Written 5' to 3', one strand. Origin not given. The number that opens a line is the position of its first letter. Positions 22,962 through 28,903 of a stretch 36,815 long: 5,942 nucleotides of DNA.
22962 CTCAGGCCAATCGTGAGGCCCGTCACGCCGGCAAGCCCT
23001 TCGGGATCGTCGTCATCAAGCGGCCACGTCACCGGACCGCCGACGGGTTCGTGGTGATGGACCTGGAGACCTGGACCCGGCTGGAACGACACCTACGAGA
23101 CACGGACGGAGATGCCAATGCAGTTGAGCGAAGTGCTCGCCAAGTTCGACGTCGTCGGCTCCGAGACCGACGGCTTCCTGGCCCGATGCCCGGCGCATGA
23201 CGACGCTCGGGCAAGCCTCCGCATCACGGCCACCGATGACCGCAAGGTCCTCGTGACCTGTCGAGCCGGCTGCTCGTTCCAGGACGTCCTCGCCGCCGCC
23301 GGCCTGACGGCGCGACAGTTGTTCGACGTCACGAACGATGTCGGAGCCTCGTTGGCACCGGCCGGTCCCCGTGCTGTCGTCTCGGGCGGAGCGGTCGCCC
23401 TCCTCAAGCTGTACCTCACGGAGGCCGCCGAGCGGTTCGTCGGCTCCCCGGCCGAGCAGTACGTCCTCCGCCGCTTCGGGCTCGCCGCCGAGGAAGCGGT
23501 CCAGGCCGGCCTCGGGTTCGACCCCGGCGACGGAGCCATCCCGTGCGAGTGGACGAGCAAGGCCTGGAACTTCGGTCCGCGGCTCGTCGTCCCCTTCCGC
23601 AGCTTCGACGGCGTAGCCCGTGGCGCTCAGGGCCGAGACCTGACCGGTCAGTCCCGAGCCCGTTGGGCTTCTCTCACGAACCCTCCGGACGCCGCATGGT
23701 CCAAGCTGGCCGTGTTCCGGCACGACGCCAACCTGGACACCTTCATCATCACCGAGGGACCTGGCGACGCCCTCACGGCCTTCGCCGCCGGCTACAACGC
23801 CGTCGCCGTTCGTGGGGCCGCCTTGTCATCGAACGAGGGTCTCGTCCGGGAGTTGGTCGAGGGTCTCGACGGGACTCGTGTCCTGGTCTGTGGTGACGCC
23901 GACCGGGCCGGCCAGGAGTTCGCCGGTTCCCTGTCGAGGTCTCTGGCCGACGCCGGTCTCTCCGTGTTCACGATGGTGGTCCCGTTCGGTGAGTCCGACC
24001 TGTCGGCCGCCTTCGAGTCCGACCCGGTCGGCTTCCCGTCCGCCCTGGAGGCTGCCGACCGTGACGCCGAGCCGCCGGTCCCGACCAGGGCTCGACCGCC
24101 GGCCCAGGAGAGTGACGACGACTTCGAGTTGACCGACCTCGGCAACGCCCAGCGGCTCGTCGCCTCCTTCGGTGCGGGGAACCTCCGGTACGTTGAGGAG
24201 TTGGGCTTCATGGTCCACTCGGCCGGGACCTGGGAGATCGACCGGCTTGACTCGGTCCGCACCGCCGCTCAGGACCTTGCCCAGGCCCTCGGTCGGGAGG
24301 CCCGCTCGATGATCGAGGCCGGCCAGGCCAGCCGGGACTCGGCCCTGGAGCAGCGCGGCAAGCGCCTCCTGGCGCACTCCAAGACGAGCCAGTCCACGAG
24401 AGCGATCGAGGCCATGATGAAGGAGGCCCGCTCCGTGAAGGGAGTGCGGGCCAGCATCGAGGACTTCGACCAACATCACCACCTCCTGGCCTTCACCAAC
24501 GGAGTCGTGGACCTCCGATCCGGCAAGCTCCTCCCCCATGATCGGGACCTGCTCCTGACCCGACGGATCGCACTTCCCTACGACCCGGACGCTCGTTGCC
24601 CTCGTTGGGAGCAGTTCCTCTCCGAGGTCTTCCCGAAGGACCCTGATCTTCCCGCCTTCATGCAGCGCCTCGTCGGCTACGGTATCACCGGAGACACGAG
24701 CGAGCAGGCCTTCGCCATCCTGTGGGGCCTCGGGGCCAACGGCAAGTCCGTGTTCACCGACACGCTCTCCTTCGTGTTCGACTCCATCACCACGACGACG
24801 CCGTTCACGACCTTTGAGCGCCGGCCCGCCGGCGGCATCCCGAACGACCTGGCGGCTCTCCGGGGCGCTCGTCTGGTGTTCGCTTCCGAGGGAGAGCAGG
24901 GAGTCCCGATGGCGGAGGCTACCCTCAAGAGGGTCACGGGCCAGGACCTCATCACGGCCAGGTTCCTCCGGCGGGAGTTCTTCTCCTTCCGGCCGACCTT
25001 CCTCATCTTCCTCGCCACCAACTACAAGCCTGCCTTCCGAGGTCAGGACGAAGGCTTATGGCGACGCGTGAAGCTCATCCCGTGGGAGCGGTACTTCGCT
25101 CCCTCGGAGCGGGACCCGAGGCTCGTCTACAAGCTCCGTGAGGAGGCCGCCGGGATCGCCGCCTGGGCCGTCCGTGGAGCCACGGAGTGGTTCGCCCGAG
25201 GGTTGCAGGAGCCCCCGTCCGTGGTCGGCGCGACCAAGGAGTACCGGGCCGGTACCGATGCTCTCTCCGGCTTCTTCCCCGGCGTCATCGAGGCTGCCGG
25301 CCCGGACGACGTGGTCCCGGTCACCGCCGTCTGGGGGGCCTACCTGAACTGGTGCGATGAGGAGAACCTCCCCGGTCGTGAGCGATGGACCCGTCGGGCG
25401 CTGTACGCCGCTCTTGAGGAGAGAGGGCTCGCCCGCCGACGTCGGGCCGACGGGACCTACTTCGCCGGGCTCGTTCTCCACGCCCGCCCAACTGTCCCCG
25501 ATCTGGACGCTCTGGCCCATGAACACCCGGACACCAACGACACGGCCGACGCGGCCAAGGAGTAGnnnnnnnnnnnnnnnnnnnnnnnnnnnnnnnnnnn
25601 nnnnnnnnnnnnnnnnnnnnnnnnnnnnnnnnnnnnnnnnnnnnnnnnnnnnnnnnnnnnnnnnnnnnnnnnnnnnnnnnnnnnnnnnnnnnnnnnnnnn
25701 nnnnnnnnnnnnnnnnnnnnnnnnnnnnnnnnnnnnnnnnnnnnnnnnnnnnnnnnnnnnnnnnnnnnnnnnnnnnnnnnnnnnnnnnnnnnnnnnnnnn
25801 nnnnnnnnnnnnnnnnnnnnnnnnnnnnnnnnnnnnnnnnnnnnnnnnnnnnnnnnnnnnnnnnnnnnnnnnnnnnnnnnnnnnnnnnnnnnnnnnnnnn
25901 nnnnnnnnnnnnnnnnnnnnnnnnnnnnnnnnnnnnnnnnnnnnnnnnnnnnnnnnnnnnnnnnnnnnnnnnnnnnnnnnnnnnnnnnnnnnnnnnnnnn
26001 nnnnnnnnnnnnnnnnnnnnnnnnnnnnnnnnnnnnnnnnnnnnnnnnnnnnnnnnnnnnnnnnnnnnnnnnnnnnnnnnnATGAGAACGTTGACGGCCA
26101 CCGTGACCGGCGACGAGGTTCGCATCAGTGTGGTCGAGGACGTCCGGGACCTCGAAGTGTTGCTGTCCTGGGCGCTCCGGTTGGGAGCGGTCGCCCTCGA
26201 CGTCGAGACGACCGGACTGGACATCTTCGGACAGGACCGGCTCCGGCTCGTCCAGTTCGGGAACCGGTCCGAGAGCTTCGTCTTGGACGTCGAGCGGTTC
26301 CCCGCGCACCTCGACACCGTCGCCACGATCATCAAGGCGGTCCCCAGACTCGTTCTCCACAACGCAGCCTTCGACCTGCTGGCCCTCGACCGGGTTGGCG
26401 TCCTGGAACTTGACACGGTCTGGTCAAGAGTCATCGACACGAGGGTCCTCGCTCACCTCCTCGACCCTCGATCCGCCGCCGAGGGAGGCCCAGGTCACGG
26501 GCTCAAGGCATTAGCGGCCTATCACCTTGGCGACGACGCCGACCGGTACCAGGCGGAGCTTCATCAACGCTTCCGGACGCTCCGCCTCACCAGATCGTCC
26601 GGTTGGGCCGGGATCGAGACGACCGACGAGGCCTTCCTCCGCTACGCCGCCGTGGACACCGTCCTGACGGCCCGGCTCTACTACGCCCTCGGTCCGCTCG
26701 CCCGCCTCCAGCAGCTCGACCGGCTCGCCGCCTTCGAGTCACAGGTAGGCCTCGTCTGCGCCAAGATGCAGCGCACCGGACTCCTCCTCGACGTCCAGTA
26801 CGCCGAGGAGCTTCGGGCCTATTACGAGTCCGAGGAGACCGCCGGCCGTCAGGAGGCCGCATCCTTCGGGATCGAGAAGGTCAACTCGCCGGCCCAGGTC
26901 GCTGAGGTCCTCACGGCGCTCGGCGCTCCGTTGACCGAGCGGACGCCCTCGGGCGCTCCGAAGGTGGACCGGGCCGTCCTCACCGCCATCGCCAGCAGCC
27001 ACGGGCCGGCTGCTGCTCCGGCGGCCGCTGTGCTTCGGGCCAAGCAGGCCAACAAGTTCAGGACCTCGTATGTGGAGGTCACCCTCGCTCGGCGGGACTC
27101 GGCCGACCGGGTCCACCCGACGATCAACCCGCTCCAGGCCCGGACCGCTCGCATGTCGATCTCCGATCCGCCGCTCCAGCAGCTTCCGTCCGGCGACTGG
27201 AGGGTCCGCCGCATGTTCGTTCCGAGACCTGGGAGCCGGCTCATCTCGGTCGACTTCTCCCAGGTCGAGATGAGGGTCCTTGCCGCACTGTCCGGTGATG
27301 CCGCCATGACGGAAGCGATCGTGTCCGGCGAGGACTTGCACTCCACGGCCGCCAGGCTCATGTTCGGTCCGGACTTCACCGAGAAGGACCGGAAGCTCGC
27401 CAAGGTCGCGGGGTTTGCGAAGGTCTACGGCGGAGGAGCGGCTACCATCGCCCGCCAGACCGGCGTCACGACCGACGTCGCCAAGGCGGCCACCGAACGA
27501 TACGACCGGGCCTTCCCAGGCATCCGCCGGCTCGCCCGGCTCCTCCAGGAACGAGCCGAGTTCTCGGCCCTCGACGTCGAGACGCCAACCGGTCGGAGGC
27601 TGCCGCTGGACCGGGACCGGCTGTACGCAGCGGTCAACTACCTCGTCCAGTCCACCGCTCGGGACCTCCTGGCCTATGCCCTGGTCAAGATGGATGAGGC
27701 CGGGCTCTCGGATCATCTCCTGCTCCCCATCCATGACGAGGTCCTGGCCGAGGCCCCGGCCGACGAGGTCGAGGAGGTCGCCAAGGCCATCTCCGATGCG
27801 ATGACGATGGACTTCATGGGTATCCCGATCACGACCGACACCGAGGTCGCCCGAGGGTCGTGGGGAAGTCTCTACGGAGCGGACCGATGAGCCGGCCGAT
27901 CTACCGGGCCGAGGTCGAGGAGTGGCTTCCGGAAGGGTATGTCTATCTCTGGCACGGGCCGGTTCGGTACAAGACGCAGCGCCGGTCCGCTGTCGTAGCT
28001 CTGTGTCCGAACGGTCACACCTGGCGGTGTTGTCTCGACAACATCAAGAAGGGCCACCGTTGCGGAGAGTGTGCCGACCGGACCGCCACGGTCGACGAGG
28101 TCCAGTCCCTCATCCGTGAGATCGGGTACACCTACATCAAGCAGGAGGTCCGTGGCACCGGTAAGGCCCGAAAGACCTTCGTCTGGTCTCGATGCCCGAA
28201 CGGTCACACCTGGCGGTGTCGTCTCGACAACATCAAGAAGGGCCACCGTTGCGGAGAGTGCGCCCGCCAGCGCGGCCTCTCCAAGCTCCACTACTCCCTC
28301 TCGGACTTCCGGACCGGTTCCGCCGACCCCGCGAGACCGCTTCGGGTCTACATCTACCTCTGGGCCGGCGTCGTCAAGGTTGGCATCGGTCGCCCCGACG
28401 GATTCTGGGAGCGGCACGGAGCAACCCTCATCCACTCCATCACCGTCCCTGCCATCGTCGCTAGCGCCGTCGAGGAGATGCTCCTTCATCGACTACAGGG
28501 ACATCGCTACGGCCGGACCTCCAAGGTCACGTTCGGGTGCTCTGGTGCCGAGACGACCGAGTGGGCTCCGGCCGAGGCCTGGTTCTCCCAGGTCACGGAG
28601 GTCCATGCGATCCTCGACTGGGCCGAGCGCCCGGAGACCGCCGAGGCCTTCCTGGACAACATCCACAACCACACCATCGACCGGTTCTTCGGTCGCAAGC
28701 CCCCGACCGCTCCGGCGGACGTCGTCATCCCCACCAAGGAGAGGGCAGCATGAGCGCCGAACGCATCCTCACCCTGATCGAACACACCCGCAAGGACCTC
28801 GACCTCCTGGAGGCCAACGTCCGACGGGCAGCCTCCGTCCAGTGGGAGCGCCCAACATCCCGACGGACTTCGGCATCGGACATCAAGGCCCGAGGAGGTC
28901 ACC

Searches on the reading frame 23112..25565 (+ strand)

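Call 14: search_protein_families(library=pfam, proteins=[window:23112-25565:+], max_evalue=0.01)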
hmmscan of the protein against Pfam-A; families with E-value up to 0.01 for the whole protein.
window:23112-25565:+ (817 aa): 7 families
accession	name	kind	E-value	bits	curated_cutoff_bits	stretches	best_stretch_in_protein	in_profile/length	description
PF08706.16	D5_N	-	1.7e-31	109.9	22.4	1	346-508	1-145/145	D5 N terminal like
PF13662.12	Toprim_4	-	4.9e-11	43.1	25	1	210-285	2-81/85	Toprim domain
PF13155.12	Toprim_2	-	8.2e-09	36.2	22.1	1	212-297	1-84/88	Toprim-like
PF01751.28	Toprim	-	2e-06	28.3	23.1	1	212-276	3-78/96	Toprim domain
PF19263.5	DUF5906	-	5.2e-06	27.5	27.6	1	537-652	1-114/114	Family of unknown function (DUF5906)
PF13362.12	Toprim_3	-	1.7e-05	25.6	27.2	1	211-291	2-80/95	Toprim domain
PF13458.12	Peripla_BP_6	-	0.00048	20.3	31.7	1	234-300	115-182/343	Periplasmic binding protein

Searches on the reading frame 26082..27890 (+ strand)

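Call 14: search_protein_families(library=pfam, proteins=[window:26082-27890:+], max_evalue=0.01)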
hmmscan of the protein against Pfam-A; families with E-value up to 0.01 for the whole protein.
window:26082-27890:+ (602 aa): 2 families
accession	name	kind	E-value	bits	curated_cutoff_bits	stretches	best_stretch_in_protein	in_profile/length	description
PF00476.26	DNA_pol_A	-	1.1e-65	222.5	34.3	1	251-594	14-379/381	DNA polymerase family A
PF01612.26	DNA_pol_A_exo1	-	2.4e-17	63.7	23.6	1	17-204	3-169/173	3'-5' exonuclease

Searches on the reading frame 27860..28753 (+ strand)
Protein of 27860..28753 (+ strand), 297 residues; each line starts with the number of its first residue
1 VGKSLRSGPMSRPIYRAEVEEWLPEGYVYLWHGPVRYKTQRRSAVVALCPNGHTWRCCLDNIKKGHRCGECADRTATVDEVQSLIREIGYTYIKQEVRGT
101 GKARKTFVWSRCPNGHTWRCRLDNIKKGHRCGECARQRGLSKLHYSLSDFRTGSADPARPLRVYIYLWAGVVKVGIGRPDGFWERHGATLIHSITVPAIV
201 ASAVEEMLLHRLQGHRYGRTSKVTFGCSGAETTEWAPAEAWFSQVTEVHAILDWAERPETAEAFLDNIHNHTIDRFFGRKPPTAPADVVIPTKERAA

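Call 14: search_protein_families(library=pfam, proteins=[window:27860-28753:+], max_evalue=0.01)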
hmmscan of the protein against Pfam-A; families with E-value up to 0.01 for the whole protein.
window:27860-28753:+ (297 aa): 1 family
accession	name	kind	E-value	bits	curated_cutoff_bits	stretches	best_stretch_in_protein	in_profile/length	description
PF14311.12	DUF4379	-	0.0063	17.1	24.5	0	106-136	24-55/56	Probable Treble clef zinc finger domain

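Call 40: search_protein_families(library=phrogs, proteins=[window:27860-28753:+], max_evalue=0.01)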
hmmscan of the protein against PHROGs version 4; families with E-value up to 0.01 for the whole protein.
window:27860-28753:+ (297 aa): 2 families
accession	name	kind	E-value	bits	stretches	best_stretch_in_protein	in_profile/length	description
phrog_681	-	DNA, RNA and nucleotide metabolism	2.7e-17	63.6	1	23-176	315-459/576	endonuclease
phrog_559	-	DNA, RNA and nucleotide metabolism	6.9e-12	45.9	1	37-139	206-309/607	HNH endonuclease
